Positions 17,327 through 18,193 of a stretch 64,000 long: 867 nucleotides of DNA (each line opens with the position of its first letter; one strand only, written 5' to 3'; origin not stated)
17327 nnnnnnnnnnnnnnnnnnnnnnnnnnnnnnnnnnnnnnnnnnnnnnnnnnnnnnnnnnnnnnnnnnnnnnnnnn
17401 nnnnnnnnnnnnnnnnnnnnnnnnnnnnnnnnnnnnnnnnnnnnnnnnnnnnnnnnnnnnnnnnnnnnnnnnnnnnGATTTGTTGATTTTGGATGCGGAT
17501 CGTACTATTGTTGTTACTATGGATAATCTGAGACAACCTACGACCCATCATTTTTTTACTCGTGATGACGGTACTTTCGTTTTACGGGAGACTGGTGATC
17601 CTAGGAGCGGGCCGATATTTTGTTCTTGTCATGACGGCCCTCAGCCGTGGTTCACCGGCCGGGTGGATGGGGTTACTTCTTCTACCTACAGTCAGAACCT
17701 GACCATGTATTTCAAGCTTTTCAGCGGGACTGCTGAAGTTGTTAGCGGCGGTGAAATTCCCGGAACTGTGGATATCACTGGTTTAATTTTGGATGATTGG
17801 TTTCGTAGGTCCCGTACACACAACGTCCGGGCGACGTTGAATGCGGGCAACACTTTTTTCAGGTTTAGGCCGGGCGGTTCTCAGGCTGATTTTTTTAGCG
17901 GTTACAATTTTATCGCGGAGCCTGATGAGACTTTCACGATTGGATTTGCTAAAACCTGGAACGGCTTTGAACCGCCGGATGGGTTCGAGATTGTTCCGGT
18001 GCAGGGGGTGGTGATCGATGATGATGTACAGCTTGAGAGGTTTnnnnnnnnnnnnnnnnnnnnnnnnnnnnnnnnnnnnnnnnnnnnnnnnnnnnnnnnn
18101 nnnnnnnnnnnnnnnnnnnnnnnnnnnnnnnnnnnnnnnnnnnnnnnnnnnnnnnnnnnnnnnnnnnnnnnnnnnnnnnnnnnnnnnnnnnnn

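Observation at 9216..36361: Mosaic/cassette architecture among the four paralogs suggests gene conversion or antigenic variation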

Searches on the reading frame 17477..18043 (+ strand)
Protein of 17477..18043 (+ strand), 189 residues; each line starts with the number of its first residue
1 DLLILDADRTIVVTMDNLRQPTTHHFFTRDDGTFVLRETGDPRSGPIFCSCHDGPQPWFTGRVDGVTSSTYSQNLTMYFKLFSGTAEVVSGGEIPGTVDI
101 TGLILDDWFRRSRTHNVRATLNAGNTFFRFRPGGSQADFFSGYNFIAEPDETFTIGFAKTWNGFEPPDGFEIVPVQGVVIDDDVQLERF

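Call 44: predict_structure(alignment_id=A3)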
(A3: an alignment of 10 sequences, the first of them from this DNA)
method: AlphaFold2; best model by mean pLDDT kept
length: 189 residues; sequences in the alignment: 10
mean_pLDDT: 30.8   pTM: 0.24
mean pLDDT of the five models: 30.8, 28.7, 27.5, 26.1, 25.9
residues with pLDDT >= 90: 0; 70-90: 0; 50-70: 0; < 50: 189
segments of 3 or more residues with pLDDT < 50: 1-189
pLDDT, mean of each block of 10 residues (from residue 1): 25 30 28 27 30 32 36 40 28 31 29 38 42 35 25 26 31 28 25
secondary structure, 60 per line:
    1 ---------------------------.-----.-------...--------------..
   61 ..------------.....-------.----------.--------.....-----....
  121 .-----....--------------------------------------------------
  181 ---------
elements in order: E59-62 E75-79 H107-111 E117-121 E127-130

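Call 45: search_protein_families(library=pfam, alignment_id=A3, max_evalue=10)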
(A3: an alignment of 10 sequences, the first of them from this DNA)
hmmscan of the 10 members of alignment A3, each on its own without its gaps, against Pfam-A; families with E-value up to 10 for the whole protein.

A. member 1, seq(189 aa): 1 family
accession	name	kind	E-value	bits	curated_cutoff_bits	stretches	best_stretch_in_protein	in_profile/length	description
PF22310.2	NMB0315_dom_I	-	0.15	12.9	27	1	2-32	41-71/83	NMB0315-like, domain I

B. families by the number of members that match (of 10 scanned): 3 families
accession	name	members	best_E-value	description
PF22310.2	NMB0315_dom_I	4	7.1e-05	NMB0315-like, domain I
PF13620.12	CarboxypepD_reg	1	0.11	Carboxypeptidase regulatory-like domain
PF09875.14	DUF2102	1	0.19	Uncharacterized protein conserved in archaea (DUF2102)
